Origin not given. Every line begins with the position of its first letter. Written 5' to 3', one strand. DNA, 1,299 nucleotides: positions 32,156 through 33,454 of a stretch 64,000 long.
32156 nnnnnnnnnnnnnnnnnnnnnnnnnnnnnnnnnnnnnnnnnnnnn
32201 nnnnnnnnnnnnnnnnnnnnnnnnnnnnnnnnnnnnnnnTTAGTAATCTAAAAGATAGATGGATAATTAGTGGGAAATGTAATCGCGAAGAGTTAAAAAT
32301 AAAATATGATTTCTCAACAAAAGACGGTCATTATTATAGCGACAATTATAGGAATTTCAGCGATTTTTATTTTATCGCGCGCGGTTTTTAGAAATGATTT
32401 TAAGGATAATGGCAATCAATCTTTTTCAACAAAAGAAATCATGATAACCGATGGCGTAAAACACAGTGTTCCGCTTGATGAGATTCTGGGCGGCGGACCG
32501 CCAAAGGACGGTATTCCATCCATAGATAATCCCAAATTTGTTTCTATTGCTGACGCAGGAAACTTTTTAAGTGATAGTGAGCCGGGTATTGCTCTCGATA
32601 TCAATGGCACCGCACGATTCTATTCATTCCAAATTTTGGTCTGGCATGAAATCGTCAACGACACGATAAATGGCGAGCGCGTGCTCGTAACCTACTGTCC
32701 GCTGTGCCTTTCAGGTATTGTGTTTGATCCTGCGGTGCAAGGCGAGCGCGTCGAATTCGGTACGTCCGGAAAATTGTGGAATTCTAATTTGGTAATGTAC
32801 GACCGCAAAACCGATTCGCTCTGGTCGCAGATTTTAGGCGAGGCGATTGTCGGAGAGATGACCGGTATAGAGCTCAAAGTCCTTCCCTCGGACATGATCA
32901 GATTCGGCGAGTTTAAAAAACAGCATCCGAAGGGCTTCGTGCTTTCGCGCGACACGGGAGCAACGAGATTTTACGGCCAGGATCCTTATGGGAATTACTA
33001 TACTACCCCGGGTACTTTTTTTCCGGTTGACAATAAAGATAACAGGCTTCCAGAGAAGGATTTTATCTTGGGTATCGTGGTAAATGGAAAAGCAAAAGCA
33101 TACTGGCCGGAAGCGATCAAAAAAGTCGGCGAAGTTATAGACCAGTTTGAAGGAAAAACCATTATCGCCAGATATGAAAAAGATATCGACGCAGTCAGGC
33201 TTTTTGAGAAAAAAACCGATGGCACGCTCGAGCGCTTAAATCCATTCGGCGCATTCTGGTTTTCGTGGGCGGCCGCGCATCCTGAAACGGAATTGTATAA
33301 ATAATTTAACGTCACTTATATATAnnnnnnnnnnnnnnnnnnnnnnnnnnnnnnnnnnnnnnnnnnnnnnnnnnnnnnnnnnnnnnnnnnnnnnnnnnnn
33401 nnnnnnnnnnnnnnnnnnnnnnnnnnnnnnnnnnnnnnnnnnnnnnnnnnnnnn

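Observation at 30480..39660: GC-richer ~9-kb redox / thiol-disulfide / metal-stress gene island abutting the 3' ends of tRNA-Thr and tRNA-Gly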

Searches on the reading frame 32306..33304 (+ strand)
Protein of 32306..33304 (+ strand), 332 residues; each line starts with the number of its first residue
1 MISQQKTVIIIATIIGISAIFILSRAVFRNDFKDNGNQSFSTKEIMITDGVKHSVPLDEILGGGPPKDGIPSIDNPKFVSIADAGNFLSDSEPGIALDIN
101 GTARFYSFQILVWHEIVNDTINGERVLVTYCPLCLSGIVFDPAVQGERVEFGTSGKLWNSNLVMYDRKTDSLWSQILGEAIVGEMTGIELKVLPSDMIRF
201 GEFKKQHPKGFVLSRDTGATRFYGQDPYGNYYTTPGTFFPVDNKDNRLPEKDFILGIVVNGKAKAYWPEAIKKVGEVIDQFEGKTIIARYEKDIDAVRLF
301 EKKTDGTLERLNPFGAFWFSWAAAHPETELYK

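Call 5: search_protein_families(library=pfam, proteins=[window:32306-33304:+], max_evalue=0.01)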
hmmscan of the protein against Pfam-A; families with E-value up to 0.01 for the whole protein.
window:32306-33304:+ (332 aa): 1 family
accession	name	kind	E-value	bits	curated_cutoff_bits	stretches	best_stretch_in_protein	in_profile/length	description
PF11376.13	DUF3179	-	2.2e-89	300.2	27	1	67-328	1-292/292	Protein of unknown function (DUF3179)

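Call 30: search_protein_families(library=ncbifam, proteins=[window:32306-33304:+], max_evalue=0.001)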
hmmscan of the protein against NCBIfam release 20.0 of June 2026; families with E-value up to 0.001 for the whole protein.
window:32306-33304:+ (332 aa): 0 families

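Call 34: find_homologous_proteins(query=window:32306-33304:+, max_evalue=1e-20)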
Query window:32306-33304:+ (332 aa): 7177 proteins with E <= 1e-20 among 8000 candidates; the best 120 are listed.
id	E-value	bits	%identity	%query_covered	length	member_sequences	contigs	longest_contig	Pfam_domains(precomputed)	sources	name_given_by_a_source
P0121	2.6e-224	762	100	100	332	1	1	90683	PF11376.14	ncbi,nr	ncbi:DUF3179 domain-containing protein [Candidatus Giovannonibacteria bacterium]|nr:DUF3179 domain-c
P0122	1.6e-184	631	80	100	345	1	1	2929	PF11376.14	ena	-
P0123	3.9e-182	623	79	99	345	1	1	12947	PF11376.14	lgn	-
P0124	1.0e-181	622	79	100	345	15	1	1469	PF11376.14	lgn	-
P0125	2.9e-180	617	78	100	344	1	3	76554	PF11376.14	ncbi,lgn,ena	ncbi:MAG: DUF3179 domain-containing protein [Patescibacteria group bacterium]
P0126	6.5e-180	616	78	100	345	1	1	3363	PF11376.14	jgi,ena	-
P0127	3.6e-179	613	78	99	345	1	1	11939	PF11376.14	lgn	-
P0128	8.6e-179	612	77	100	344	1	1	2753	PF11376.14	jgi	jgi:hypothetical protein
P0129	5.4e-178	609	78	100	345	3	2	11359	PF11376.14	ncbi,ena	ncbi:MAG: DUF3179 domain-containing protein [Patescibacteria group bacterium]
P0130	1.3e-177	608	78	100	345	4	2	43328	PF11376.14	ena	-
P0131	3.0e-177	607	79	94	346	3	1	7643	PF11376.14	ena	-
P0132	7.2e-177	606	78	94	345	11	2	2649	PF11376.14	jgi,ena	-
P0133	2.3e-176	604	76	99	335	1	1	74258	PF11376.14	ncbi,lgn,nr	ncbi:MAG: DUF3179 domain-containing protein [Candidatus Colwellbacteria bacterium]|nr:DUF3179 domain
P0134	4.2e-176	603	81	92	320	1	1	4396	PF11376.14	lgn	-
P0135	7.7e-176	602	77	99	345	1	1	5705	PF11376.14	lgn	-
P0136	2.1e-175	601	78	100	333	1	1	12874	PF11376.14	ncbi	-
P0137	2.4e-175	601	79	100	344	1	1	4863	PF11376.14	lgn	-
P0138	3.9e-175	600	79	94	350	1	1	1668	PF11376.14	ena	-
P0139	9.4e-175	599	75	100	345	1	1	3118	PF11376.14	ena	-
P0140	1.1e-174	599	76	100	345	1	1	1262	PF11376.14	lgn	-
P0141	1.8e-174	598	77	99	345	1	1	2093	PF11376.14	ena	-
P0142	7.0e-174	596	76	99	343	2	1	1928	PF11376.14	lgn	-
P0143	3.2e-173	594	76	100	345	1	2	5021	PF11376.14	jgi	-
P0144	3.7e-173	594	75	99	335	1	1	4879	PF11376.14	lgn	-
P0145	5.9e-172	590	76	94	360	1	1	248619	PF11376.14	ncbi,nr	ncbi:MAG: DUF3179 domain-containing protein [Parcubacteria group bacterium]|nr:DUF3179 domain-contai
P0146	7.4e-172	589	75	99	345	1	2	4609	PF11376.14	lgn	-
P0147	7.6e-172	589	74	96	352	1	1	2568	PF11376.14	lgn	-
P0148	8.1e-172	589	74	95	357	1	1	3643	PF11376.14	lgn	-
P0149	1.6e-171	588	76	98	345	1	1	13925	PF11376.14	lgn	-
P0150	8.8e-171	586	84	90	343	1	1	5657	PF11376.14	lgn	-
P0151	1.1e-170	585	74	100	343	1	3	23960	PF11376.14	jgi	jgi:hypothetical protein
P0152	1.5e-170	585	74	99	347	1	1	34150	PF11376.14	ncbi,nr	ncbi:MAG: DUF3179 domain-containing protein [Candidatus Liptonbacteria bacterium]|nr:DUF3179 domain-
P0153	1.7e-170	585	77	98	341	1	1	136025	PF11376.14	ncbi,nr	ncbi:MAG: DUF3179 domain-containing protein [Parcubacteria group bacterium]|nr:DUF3179 domain-contai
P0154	2.0e-170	585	74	97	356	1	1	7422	PF11376.14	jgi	jgi:hypothetical protein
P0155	2.6e-170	584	73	100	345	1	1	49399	PF11376.14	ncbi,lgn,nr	ncbi:MAG: DUF3179 domain-containing protein [Candidatus Liptonbacteria bacterium]|nr:DUF3179 domain-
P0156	2.9e-170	584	74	99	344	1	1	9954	PF11376.14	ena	-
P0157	3.0e-170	584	77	98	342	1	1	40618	PF11376.14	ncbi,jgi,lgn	-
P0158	7.0e-170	583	75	100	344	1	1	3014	PF11376.14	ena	-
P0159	7.5e-170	583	75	100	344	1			PF11376.14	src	-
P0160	9.7e-170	582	76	95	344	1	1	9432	PF11376.14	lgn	-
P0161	1.5e-169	582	74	100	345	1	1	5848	PF11376.14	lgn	-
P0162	1.9e-169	581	77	95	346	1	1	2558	PF11376.14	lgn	-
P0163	4.5e-169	580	77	94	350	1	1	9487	PF11376.14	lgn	-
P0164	4.7e-169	580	75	100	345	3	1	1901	PF11376.14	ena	-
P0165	5.8e-169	580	74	99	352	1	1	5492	PF11376.14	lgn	-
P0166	7.2e-169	579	73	100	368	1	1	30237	PF11376.14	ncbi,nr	ncbi:MAG: DUF3179 domain-containing protein [Candidatus Taylorbacteria bacterium]|nr:DUF3179 domain-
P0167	7.6e-169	579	80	91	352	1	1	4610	PF11376.14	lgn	-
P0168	9.9e-169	579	82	90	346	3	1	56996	PF11376.14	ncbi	-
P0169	1.1e-168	579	77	94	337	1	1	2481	PF11376.14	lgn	-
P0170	1.4e-168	579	77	95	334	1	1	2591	PF11376.14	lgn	-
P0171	2.2e-168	578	81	90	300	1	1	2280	PF11376.14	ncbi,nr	ncbi:MAG: DUF3179 domain-containing protein, partial [Parcubacteria group bacterium]|nr:DUF3179 doma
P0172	5.8e-168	577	73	96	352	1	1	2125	PF11376.14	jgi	-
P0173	8.7e-168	576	75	98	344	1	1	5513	PF11376.14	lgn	-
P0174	1.8e-167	575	80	88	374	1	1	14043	PF11376.14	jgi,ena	-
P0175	2.1e-167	575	77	94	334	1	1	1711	PF11376.14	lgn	-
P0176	2.6e-167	574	76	95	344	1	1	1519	PF11376.14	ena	-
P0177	3.4e-167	574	73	95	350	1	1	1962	PF11376.14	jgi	-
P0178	4.3e-167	574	74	94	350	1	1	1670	PF11376.14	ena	-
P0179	1.0e-166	572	74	99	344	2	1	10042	PF11376.14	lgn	-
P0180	1.8e-166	572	81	90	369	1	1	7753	PF11376.14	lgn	-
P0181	1.9e-166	572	78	95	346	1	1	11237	PF11376.14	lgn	-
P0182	1.9e-166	571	74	99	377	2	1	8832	PF11376.14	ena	-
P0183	3.0e-166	571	74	98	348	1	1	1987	PF11376.14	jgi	jgi:hypothetical protein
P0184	3.7e-166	571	80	91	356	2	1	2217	PF11376.14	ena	-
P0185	4.2e-166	570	79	92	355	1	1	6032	PF11376.14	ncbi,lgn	-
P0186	4.4e-166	570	74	99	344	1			PF11376.14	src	-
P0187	4.5e-166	570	73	98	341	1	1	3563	PF11376.14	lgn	-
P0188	5.5e-166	570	83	87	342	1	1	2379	PF11376.14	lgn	-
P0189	6.9e-166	570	74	98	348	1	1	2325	PF11376.14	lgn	-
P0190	1.1e-165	569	82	88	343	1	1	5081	PF11376.14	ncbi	-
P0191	1.2e-165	569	75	93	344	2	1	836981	PF11376.14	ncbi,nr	ncbi:MAG: DUF3179 domain-containing protein [Candidatus Niyogibacteria bacterium]|nr:MAG: DUF3179 do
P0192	1.3e-165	569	75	94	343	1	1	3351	PF11376.14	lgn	-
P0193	1.5e-165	569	75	94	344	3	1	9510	PF11376.14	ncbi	-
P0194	1.5e-165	569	75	94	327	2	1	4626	PF11376.14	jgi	-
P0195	2.0e-165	568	82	87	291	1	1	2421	PF11376.14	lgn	-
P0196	2.7e-165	568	74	100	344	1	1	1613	PF11376.14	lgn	-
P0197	3.2e-165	568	74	100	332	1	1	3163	PF11376.14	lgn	-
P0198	4.4e-165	567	73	97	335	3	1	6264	PF11376.14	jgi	-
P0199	5.2e-165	567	74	94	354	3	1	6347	PF11376.14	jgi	-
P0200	6.5e-165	566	82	87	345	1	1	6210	PF11376.14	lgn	-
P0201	6.9e-165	566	75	99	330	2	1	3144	PF11376.14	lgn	-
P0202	8.1e-165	566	71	99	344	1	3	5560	PF11376.14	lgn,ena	-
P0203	8.6e-165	566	72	98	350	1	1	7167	PF11376.14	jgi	jgi:hypothetical protein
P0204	1.0e-164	566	76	95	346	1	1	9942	PF11376.14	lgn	-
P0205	1.0e-164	566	73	100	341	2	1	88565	PF11376.14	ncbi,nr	ncbi:DUF3179 domain-containing protein [Candidatus Azambacteria bacterium]|nr:DUF3179 domain-contain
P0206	1.4e-164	565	73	98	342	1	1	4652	PF11376.14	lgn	-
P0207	1.5e-164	565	84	86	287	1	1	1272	PF11376.14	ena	-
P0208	2.5e-164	565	74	95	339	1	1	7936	PF11376.14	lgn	-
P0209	2.7e-164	564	74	98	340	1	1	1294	PF11376.14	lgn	-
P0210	3.5e-164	564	73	99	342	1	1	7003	PF11376.14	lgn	-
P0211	6.3e-164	563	75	93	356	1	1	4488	PF11376.14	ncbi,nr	ncbi:MAG: DUF3179 domain-containing protein [Candidatus Brennerbacteria bacterium]|nr:DUF3179 domain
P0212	6.4e-164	563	74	97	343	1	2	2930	PF11376.14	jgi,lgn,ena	-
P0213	7.9e-164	563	70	98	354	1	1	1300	PF11376.14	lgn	-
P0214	8.4e-164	563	71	99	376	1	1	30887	PF11376.14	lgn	-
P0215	8.6e-164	563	81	88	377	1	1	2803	PF11376.14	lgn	-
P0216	1.2e-163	562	73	100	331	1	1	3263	PF11376.14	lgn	-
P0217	1.6e-163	562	72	100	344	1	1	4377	PF11376.14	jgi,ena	-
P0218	1.8e-163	562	80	90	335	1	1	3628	PF11376.14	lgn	-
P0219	1.8e-163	562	74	99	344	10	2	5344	PF11376.14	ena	-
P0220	2.2e-163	561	72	98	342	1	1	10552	PF11376.14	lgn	-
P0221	2.3e-163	561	72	99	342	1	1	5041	PF11376.14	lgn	-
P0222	2.4e-163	561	75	95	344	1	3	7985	PF11376.14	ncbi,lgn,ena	-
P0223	3.8e-163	561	75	93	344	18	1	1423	PF11376.14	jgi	-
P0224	4.0e-163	561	71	99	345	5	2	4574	PF11376.14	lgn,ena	-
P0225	5.4e-163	560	72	100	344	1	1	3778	PF11376.14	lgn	-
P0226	8.2e-163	560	73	98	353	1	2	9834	PF11376.14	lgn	-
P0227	8.8e-163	559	72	100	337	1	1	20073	PF11376.14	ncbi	-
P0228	1.0e-162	559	72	100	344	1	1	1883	PF11376.14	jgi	-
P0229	1.7e-162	559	70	100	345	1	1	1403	PF11376.14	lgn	-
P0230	3.0e-162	558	73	98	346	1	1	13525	PF11376.14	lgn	-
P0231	3.2e-162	558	75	95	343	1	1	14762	PF11376.14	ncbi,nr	ncbi:MAG: DUF3179 domain-containing protein [Candidatus Yanofskybacteria bacterium]|nr:DUF3179 domai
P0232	3.4e-162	558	75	94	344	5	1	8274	PF11376.14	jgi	-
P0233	6.0e-162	557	72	100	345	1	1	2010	PF11376.14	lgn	-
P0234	7.0e-162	557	68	96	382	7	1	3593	PF11376.14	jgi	-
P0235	8.6e-162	556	72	100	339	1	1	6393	PF11376.14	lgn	-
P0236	1.6e-161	555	81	86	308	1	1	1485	PF11376.14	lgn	-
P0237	2.2e-161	555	72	100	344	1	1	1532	PF11376.14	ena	-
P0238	2.2e-161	555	71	100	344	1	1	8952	PF11376.14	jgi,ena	-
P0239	2.6e-161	555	74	95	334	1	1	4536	PF11376.14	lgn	-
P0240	3.3e-161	554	79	89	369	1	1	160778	PF11376.14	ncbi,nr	ncbi:MAG: DUF3179 domain-containing protein [Candidatus Magasanikbacteria bacterium]|nr:DUF3179 doma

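Call 35: find_encoding_contigs(protein=P0125, flank=10000, max_places=1)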
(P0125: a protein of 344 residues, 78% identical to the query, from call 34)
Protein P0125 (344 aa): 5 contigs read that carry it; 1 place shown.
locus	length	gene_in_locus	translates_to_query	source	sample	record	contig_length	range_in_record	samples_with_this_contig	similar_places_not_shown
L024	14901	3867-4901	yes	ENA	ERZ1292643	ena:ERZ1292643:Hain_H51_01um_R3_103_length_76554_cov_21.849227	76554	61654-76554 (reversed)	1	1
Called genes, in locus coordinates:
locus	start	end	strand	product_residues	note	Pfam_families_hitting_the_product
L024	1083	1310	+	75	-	-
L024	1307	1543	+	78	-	-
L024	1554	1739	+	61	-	-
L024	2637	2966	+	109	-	PF01022:HTH_5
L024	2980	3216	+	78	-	PF13192:Thioredoxin_3 (weak), PF00462:Glutaredoxin, PF13417:GST_N_3 (weak)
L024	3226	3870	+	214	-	PF00578:AhpC-TSA, PF08534:Redoxin, PF00085:Thioredoxin, PF13098:Thioredoxin_2 (weak), PF13905:Thioredoxin_8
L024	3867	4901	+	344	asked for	PF11376:DUF3179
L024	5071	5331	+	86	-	PF13564:DoxX_2 (weak)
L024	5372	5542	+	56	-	-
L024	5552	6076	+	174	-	PF00578:AhpC-TSA, PF08534:Redoxin, PF00085:Thioredoxin (faint), PF13098:Thioredoxin_2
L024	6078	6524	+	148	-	PF22784:PTP-SAK, PF00782:DSPc, PF22785:Tc-R-P, PF22741:PTP-NADK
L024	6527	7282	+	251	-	PF02683:DsbD_TM, PF13386:DsbD_2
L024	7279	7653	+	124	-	-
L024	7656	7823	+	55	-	PF23447:DUF7128 (weak)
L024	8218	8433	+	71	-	PF07866:DUF1653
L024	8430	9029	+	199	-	-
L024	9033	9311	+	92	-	-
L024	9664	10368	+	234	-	PF03462:PCRF, PF00472:RF-1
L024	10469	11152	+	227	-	PF00005:ABC_tran, PF13304:AAA_21 (weak)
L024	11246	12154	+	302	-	PF18075:FtsX_ECD, PF02687:FtsX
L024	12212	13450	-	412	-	PF12704:MacB_PCD, PF02687:FtsX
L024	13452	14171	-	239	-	PF00005:ABC_tran, PF02463:SMC_N (faint), PF13304:AAA_21 (faint)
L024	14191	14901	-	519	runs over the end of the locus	PF25917:BSH_RND, PF25973:BSH_CzcB, PF25967:RND-MFP_C (weak), PF25989:YknX_C (weak)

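Call 36: find_encoding_contigs(protein=P0133, flank=10000, max_places=1)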
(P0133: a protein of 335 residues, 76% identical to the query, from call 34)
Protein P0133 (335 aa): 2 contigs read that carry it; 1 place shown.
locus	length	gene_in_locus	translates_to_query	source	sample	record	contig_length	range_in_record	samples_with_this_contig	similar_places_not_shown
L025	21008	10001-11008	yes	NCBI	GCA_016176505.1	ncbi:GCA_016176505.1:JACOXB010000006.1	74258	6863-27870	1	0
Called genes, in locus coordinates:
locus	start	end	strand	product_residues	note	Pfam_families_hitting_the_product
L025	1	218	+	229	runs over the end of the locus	PF00005:ABC_tran, PF13304:AAA_21 (faint)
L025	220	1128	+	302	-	PF18075:FtsX_ECD, PF02687:FtsX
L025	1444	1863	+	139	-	-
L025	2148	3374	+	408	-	PF00535:Glycos_transf_2, PF21969:MGS_GT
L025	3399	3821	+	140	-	PF23951:DUF7282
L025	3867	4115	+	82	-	-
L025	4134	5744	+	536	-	PF01565:FAD_binding_4, PF02913:FAD-oxidase_C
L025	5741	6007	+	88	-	PF00708:Acylphosphatase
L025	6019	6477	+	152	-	PF01161:PBP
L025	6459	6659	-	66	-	-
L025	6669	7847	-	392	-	PF00278:Orn_DAP_Arg_deC, PF02784:Orn_Arg_deC_N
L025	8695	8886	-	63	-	PF18898:DUF5654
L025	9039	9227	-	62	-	PF23477:zf_Tbcl_2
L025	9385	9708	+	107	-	PF01022:HTH_5, PF12840:HTH_20 (weak)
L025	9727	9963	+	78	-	PF00462:Glutaredoxin, PF13417:GST_N_3 (weak)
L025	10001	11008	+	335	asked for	PF11376:DUF3179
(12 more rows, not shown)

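Call 37: find_encoding_contigs(protein=P0240, flank=10000, max_places=1)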
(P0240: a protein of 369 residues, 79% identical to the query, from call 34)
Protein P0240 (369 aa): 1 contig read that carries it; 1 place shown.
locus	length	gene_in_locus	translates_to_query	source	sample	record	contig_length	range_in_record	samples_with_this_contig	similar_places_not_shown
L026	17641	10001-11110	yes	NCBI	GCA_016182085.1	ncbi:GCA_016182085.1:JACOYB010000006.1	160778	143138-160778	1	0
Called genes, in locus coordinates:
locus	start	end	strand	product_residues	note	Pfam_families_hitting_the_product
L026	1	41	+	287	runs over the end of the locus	PF01149:Fapy_DNA_glyco, PF06831:H2TH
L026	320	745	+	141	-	PF17886:ArsA_HSP20 (faint), PF00011:HSP20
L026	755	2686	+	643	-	PF12229:PG_binding_4, PF04294:VanW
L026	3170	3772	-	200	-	PF00574:CLP_protease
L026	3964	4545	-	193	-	PF02272:DHHA1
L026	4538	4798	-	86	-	-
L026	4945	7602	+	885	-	PF02463:SMC_N, PF13175:AAA_15, PF13476:AAA_23, PF13304:AAA_21 (weak), PF06470:SMC_hinge, PF13304:AAA_21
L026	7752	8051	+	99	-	PF01022:HTH_5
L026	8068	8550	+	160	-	PF00782:DSPc, PF22785:Tc-R-P, PF00102:Y_phosphatase (weak), PF22784:PTP-SAK, PF22741:PTP-NADK (weak)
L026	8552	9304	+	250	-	PF02683:DsbD_TM, PF13386:DsbD_2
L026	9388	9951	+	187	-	PF00578:AhpC-TSA, PF08534:Redoxin, PF00085:Thioredoxin, PF13098:Thioredoxin_2, PF13905:Thioredoxin_8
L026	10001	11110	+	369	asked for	PF11376:DUF3179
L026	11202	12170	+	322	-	PF00890:FAD_binding_2 (faint), PF01266:DAO (faint), PF07992:Pyr_redox_2, PF13738:Pyr_redox_3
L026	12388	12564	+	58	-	-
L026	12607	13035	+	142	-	-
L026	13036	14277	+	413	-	PF07992:Pyr_redox_2, PF13454:NAD_binding_9 (faint), PF00070:Pyr_redox (weak), PF22366:NDH2_C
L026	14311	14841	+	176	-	PF00578:AhpC-TSA, PF08534:Redoxin, PF00085:Thioredoxin (weak), PF13098:Thioredoxin_2 (weak)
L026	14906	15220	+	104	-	PF12840:HTH_20, PF13412:HTH_24, PF01022:HTH_5, PF01047:MarR (weak), PF08279:HTH_11 (weak), PF01325:Fe_dep_repress (weak), PF13545:HTH_Crp_2 (weak), PF01978:TrmB, +1 more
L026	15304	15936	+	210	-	PF24298:DUF7482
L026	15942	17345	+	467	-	PF01134:GIDA, PF01262:AlaDh_PNT_C (faint), PF01266:DAO (faint), PF07992:Pyr_redox_2, PF12831:FAD_oxidored (weak), PF13738:Pyr_redox_3, PF00070:Pyr_redox, PF02852:Pyr_redox_dim, +1 more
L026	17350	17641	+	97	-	?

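Call 39: find_related_loci(query=window:32306-33304:+, collection=metagenome_contigs, flank=10000)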
Query window:32306-33304:+ (332 aa) in metagenome_contigs; peptide patterns used: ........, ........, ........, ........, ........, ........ (x = any residue, [..] = any of these).
600 stretches matched a pattern (row limit reached: there are more); 575 encode a relative of the query (tblastn E <= 1e-3); the best 80 are kept; 80 distinct loci.
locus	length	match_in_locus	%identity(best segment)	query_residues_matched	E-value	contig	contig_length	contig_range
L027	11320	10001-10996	79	2-332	0e+0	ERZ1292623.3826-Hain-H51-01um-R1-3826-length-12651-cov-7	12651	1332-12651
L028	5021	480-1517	76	1-332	0e+0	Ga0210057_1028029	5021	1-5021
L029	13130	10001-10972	80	21-330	2e-176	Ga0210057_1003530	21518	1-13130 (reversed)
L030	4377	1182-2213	72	1-332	2e-173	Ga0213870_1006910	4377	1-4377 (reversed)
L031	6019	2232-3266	71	2-332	2e-169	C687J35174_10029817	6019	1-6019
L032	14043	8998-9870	80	42-332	1e-164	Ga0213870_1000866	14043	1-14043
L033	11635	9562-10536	75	21-332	2e-164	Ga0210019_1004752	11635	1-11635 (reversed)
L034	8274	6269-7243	75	21-332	2e-164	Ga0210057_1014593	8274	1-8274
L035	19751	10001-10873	80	42-332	1e-160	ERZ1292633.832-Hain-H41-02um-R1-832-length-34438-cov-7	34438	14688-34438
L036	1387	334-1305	70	8-332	1e-168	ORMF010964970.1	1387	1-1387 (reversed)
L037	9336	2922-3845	69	33-332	3e-145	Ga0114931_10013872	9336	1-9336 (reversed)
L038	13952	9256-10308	62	1-332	1e-142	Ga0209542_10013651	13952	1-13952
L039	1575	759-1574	77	1-259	8e-150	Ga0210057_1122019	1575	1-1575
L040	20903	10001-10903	64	33-332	6e-135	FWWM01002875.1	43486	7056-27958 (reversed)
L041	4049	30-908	67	41-332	7e-137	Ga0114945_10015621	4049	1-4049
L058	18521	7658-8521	53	41-332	5e-98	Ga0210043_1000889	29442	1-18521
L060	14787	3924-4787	53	41-332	5e-98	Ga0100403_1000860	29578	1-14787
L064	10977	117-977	52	41-332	3e-94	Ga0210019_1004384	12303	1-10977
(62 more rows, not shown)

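Call 49: search_solved_structures(query=A2, max_evalue=1)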
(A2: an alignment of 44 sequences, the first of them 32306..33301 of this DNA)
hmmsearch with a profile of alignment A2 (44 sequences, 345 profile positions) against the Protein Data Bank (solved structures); distinct sequences matched with E-value up to 1: 1.
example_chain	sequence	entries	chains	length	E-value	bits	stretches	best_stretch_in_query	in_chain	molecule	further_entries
3j9o_A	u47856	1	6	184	0.88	11.9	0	276-325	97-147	Intracellular growth locus protein A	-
